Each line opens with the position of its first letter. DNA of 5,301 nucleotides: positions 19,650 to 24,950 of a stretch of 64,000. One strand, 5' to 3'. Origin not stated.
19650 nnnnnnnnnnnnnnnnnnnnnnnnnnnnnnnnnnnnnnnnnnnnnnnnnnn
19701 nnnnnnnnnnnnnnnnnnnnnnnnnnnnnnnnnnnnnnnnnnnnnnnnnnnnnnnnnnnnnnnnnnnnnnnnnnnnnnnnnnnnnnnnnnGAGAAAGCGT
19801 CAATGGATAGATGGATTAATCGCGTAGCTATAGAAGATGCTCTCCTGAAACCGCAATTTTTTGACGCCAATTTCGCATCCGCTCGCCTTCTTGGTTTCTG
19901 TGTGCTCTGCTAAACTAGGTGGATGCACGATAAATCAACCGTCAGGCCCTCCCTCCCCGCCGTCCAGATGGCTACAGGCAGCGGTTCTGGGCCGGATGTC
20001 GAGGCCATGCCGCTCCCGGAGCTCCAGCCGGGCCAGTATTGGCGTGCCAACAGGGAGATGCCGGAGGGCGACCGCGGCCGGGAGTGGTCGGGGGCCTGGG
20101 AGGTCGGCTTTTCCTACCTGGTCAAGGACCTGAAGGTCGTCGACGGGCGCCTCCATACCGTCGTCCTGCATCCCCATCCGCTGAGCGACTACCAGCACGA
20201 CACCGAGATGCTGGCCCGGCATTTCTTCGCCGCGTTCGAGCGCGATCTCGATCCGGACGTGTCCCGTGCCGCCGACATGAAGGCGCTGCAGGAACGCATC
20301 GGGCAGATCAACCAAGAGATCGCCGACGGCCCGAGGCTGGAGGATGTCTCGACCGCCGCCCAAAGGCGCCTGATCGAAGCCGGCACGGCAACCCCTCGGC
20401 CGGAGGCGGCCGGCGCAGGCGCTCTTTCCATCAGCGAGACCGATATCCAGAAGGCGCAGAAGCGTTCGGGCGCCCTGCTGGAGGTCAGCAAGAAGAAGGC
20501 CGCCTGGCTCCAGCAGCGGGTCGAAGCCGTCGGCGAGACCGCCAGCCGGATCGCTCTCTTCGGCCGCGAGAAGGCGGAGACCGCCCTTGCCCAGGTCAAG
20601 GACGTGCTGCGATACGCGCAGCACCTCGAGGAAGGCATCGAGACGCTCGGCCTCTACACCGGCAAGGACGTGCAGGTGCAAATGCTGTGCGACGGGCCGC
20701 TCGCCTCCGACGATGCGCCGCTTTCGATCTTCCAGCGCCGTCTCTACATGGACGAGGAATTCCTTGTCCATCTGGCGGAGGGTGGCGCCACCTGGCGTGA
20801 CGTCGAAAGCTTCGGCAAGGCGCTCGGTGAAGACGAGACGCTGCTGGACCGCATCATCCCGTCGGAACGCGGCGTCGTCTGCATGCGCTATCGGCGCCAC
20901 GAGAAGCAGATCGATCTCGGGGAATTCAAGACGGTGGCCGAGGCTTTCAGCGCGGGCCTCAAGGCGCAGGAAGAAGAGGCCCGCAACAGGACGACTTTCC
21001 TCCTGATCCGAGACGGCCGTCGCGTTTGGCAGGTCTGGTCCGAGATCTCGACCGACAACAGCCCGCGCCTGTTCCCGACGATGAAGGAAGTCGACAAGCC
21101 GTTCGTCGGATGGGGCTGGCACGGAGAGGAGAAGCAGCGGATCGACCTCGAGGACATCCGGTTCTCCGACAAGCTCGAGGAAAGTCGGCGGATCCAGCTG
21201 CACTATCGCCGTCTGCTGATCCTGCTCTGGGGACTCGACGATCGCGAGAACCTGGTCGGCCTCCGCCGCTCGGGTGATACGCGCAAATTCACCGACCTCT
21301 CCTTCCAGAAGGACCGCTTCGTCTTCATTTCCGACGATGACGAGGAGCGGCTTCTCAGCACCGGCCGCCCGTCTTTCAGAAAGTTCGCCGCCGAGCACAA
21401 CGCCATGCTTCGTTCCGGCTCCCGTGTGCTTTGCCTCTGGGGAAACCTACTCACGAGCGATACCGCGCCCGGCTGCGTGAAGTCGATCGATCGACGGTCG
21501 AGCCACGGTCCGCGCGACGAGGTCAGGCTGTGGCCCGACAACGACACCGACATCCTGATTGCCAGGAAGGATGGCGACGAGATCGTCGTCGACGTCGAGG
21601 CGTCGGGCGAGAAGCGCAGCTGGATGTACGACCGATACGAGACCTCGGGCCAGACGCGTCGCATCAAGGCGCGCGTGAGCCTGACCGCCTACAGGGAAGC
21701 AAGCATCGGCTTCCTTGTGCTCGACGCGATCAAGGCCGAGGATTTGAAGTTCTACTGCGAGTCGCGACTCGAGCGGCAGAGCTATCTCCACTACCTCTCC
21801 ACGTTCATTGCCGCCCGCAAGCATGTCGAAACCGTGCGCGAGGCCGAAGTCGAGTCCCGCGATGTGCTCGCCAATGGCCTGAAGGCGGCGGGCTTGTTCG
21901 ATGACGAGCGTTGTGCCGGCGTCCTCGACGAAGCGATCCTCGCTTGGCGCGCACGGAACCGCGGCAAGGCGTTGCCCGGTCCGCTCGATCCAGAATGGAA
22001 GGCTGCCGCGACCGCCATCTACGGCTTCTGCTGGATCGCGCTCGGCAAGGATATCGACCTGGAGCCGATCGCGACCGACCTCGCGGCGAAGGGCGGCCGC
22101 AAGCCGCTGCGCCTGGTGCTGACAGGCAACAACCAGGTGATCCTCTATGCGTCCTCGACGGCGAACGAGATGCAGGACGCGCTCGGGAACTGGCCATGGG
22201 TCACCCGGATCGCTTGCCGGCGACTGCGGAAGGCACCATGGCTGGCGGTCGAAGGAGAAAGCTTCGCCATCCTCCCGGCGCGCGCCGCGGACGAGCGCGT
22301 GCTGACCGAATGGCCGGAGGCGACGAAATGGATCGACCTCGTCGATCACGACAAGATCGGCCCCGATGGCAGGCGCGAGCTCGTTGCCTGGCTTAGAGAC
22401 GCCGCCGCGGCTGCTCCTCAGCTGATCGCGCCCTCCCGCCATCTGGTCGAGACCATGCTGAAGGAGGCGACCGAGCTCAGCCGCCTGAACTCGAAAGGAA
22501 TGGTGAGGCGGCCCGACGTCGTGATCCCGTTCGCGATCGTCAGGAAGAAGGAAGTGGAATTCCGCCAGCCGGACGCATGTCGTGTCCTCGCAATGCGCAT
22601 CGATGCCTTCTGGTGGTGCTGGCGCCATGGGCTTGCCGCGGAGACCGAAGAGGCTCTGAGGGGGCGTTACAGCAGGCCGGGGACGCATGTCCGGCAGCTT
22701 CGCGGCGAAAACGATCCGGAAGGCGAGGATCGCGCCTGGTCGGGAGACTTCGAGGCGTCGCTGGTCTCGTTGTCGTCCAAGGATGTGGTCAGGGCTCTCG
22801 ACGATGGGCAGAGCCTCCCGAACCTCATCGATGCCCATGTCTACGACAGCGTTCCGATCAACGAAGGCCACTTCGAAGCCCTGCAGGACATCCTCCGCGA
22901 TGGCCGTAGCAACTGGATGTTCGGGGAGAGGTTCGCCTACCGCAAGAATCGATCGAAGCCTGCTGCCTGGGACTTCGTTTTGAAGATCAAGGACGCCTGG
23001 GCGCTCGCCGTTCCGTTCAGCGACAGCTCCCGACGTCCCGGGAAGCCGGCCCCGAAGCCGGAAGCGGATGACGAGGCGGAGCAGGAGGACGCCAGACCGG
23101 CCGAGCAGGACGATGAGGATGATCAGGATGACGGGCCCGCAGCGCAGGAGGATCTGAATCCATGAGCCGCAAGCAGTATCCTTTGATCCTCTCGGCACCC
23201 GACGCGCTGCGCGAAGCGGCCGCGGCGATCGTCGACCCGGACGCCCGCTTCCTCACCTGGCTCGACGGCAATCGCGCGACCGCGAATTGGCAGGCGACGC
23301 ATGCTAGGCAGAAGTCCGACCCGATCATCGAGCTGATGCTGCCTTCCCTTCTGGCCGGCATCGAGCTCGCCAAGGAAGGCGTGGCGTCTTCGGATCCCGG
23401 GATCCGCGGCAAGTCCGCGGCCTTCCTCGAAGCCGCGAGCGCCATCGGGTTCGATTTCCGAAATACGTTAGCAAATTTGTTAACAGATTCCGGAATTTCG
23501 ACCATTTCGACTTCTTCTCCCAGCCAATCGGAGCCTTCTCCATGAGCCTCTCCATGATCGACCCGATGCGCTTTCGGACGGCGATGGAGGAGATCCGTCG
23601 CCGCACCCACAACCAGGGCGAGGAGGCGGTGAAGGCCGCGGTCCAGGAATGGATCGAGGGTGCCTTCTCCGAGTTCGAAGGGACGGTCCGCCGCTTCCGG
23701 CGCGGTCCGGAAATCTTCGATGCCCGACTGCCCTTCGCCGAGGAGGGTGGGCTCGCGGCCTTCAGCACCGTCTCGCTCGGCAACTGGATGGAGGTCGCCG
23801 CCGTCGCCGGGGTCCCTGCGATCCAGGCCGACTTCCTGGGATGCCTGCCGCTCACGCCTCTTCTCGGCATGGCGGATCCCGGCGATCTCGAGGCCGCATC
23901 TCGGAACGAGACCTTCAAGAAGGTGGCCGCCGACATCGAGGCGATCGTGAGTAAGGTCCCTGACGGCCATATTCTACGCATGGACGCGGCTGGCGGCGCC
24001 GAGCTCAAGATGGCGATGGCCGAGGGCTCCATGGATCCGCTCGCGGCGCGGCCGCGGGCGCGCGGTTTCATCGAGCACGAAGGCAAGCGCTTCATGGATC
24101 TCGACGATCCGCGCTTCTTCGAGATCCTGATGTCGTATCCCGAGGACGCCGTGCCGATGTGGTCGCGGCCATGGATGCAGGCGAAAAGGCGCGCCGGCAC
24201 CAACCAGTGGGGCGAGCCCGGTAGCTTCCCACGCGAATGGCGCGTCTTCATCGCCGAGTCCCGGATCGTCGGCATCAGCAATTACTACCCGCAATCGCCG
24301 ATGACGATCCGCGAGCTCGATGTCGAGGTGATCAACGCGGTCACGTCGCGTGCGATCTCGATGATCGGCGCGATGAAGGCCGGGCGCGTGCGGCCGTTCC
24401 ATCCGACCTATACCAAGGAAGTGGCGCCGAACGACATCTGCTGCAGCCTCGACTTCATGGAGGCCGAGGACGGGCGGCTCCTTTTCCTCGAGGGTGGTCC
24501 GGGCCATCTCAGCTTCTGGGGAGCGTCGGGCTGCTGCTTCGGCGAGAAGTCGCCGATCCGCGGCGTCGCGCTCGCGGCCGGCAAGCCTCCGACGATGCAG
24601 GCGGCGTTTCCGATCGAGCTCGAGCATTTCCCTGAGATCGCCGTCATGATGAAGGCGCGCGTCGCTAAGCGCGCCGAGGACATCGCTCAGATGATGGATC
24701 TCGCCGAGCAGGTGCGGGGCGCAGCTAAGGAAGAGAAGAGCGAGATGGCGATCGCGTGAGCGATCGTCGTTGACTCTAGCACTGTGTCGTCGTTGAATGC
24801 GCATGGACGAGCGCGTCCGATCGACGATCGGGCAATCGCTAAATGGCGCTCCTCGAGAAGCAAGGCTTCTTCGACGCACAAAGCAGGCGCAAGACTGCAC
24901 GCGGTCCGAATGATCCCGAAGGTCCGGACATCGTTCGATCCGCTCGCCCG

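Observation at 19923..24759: Three-gene coupled operon: 1080-aa uncharacterised protein, small protein and ATP-grasp-like enzyme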

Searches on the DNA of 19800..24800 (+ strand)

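Call 14: search_dna_similar(query=window:19800-24800:+, collection=plasmids, mode=near)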
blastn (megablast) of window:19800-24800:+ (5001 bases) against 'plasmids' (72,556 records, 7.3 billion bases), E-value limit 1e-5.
No match.
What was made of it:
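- Tried and rejected: Megablast of the block against PLSDB found no match (call 14).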

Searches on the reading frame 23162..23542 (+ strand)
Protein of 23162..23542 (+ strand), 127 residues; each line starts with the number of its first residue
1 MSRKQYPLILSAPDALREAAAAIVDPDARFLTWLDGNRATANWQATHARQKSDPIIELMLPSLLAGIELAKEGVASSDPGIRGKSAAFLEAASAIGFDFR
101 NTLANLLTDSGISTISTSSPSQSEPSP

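Call 7: search_protein_families(library=pfam, proteins=[window:23162-23542:+], max_evalue=1)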
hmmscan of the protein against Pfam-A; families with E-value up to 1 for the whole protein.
window:23162-23542:+ (127 aa): 0 families

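Call 8: search_protein_families(library=padloc, proteins=[window:23162-23542:+], max_evalue=1)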
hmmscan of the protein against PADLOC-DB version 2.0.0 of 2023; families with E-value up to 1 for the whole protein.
window:23162-23542:+ (127 aa): 0 families

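Call 9: search_protein_families(library=ncbifam, proteins=[window:23162-23542:+], max_evalue=1)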
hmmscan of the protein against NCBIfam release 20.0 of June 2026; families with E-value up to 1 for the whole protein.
window:23162-23542:+ (127 aa): 0 families

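Call 45: list_cluster_members(proteins=[P0001, P0049, window:23162-23542:+, P0012, P0022, P0006])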
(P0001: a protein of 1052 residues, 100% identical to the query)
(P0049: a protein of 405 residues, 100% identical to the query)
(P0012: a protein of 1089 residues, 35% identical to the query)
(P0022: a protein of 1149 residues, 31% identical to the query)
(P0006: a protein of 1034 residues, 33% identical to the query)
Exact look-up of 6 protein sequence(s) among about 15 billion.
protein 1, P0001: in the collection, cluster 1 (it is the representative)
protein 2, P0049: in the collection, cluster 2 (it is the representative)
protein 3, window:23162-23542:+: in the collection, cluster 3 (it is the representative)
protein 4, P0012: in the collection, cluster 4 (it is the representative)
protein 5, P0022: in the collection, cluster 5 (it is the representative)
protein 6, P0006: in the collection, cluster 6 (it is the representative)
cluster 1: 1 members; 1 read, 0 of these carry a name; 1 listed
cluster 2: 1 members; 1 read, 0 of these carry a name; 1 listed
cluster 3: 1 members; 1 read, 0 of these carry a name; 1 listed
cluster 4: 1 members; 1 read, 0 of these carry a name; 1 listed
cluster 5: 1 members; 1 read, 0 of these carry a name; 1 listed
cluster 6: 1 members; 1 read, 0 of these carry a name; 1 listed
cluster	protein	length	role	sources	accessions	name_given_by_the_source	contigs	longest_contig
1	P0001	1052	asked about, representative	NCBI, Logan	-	-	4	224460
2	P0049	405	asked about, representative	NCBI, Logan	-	-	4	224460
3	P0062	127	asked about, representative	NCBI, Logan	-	-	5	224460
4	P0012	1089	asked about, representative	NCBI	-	-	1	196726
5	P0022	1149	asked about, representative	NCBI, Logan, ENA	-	-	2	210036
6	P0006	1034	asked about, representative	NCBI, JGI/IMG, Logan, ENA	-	-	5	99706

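Call 66: find_homologous_proteins(query=window:23162-23542:+, max_evalue=0.01)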
Query window:23162-23542:+ (127 aa): 2 proteins with E <= 0.01 among 52 candidates.
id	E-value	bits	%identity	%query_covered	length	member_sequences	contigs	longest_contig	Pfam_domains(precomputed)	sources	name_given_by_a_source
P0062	5.1e-74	264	100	100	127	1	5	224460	-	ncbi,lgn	-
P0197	1.3e-38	150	67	94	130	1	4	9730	-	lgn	-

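Call 69: search_protein_families(library=phrogs, proteins=[window:23162-23542:+], max_evalue=0.01)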
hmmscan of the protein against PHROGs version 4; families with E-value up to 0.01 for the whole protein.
window:23162-23542:+ (127 aa): 0 families
